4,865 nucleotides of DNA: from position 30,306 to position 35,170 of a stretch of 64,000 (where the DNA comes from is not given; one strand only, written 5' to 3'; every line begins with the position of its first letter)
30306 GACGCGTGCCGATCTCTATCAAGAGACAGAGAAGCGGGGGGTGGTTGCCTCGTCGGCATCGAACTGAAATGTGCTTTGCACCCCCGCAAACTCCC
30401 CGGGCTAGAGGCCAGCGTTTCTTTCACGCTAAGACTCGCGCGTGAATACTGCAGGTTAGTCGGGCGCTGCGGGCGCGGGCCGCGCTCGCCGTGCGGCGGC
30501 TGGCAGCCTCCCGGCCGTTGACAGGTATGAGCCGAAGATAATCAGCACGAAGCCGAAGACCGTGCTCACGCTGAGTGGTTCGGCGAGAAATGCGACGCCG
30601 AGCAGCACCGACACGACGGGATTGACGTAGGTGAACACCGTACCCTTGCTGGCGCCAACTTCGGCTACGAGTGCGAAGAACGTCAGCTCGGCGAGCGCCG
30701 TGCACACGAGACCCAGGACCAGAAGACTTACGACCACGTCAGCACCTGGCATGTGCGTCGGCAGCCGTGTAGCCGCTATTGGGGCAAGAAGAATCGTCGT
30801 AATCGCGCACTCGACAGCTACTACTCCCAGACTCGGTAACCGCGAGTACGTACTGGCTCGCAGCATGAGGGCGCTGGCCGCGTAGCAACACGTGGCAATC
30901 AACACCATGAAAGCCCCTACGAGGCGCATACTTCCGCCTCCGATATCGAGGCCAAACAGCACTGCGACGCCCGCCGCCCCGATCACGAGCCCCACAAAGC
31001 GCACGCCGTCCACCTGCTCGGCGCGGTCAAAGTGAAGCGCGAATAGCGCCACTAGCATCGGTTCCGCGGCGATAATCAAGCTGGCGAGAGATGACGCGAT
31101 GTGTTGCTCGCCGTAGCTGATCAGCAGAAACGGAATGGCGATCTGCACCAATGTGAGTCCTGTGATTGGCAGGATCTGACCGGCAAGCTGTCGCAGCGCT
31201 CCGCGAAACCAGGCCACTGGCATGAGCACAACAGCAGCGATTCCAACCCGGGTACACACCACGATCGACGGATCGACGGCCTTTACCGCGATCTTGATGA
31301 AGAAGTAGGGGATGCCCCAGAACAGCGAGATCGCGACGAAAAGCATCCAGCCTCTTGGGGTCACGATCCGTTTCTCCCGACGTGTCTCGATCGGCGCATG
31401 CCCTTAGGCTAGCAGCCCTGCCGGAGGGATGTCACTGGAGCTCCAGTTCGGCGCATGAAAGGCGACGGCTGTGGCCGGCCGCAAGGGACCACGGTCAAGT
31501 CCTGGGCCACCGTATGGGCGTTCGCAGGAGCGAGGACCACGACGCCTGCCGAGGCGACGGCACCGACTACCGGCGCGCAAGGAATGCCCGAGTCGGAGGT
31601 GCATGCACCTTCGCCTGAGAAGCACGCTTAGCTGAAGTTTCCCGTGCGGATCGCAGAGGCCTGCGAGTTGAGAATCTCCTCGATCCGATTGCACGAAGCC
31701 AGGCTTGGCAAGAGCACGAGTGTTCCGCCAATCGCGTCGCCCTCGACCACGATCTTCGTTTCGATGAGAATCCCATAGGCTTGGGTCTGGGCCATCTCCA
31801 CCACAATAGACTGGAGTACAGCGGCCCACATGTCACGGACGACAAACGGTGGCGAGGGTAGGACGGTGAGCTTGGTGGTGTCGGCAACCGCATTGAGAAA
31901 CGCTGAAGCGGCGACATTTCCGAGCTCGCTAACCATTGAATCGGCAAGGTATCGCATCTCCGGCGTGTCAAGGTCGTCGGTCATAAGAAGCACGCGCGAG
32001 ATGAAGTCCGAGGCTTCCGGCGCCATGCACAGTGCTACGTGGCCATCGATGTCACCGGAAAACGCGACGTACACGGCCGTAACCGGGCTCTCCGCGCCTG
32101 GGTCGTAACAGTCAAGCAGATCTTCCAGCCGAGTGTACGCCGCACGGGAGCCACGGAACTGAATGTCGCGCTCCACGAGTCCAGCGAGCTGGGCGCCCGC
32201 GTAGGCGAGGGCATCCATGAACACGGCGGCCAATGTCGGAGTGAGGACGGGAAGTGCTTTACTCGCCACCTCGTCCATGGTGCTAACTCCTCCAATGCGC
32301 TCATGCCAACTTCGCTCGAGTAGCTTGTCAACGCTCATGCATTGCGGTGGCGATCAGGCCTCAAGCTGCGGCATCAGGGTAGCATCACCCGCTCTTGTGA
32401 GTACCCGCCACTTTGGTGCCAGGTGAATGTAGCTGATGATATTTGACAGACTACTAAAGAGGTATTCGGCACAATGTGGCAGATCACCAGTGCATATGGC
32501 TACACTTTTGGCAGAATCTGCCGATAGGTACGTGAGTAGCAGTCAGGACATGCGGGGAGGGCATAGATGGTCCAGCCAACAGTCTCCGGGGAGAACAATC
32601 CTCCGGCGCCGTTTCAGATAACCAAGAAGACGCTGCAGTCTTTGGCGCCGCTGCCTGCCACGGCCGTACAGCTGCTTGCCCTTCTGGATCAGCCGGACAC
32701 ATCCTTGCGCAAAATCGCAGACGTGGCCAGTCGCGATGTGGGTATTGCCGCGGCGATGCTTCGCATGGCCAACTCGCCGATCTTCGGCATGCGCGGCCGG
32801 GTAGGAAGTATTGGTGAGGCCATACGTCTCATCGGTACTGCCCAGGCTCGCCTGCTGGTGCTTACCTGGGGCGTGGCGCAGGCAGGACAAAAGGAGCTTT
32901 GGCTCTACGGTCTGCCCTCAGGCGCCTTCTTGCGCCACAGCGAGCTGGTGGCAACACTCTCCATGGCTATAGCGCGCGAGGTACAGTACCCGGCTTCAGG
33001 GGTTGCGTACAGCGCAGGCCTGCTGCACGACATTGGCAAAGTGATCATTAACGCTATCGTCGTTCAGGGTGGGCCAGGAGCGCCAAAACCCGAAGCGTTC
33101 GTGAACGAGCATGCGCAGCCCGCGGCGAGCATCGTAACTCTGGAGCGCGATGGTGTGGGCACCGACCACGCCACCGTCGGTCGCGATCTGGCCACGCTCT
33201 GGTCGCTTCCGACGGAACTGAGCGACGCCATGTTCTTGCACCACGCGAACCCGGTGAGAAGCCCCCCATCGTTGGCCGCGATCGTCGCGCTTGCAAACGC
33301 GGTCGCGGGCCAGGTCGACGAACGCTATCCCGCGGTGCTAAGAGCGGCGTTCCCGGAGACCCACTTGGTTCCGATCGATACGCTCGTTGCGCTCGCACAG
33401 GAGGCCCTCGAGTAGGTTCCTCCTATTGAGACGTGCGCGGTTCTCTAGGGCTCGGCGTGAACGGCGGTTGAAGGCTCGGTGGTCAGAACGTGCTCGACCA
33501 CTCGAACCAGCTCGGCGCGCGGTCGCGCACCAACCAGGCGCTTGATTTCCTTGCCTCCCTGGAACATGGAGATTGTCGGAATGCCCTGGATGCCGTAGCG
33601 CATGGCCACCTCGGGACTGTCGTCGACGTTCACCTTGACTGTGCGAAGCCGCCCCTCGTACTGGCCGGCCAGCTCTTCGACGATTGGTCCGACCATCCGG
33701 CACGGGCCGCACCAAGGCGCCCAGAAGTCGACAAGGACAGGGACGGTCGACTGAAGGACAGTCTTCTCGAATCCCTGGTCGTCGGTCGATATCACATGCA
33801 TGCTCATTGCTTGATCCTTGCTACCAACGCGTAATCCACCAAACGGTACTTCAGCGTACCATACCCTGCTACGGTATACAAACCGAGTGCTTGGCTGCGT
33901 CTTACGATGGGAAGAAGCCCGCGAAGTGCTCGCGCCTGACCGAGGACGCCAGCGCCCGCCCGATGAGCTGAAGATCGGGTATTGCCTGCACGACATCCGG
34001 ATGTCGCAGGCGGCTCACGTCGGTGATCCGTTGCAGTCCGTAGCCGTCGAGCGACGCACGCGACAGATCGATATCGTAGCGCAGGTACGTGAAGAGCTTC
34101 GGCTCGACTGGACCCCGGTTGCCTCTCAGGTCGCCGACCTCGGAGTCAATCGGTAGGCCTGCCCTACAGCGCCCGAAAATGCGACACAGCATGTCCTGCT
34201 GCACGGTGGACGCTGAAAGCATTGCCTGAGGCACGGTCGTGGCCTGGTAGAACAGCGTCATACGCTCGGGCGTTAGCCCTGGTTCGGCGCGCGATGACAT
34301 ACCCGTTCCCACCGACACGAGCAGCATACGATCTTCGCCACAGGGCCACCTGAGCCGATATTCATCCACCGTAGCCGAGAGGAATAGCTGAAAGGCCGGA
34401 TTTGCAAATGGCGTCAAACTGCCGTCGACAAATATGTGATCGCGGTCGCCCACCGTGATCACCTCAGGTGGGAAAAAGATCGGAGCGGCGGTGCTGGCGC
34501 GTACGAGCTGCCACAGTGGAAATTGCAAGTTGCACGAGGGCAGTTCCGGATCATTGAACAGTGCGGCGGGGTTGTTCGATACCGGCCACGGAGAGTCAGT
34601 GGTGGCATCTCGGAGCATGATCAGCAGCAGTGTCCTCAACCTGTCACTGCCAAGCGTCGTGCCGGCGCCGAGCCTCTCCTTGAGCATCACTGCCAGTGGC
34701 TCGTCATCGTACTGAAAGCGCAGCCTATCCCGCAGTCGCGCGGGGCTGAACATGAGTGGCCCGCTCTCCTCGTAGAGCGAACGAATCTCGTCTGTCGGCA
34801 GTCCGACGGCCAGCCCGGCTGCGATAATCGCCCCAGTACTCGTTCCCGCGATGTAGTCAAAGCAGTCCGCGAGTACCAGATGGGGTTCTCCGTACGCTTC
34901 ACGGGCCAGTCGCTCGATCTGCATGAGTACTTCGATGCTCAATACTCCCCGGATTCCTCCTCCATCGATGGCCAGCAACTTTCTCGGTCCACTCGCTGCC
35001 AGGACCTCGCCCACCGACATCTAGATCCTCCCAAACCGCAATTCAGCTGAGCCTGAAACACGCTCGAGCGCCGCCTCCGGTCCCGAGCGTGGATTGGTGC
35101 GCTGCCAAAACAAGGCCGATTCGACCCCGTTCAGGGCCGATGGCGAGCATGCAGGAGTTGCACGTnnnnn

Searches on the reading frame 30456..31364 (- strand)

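Call 49: search_protein_families(library=pfam, proteins=[window:30456-31364:-], max_evalue=0.00001)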
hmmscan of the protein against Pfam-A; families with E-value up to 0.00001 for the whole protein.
window:30456-31364:- (302 aa): 1 family
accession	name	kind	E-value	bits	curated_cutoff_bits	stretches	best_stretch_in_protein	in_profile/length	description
PF00892.27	EamA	-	1.5e-36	126.1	28.2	2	149-282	2-133/135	EamA-like transporter family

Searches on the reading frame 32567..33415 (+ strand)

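Call 49: search_protein_families(library=pfam, proteins=[window:32567-33415:+], max_evalue=0.00001)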
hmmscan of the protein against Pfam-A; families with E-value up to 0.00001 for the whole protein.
window:32567-33415:+ (282 aa): 2 families
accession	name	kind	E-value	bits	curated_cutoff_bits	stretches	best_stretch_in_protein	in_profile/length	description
PF08668.18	HDOD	-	8.5e-43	146.6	22.9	1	26-227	1-195/196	HDOD domain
PF01966.28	HD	-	2e-09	38.2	22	1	122-246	2-113/116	HD domain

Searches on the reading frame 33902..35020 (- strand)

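Call 49: search_protein_families(library=pfam, proteins=[window:33902-35020:-], max_evalue=0.00001)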
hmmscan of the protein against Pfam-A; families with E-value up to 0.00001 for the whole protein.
window:33902-35020:- (372 aa): 1 family
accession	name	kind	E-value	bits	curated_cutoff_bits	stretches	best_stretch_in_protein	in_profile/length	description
PF01734.28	Patatin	-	3.9e-20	73.3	27.7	1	16-203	1-182/191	Patatin-like phospholipase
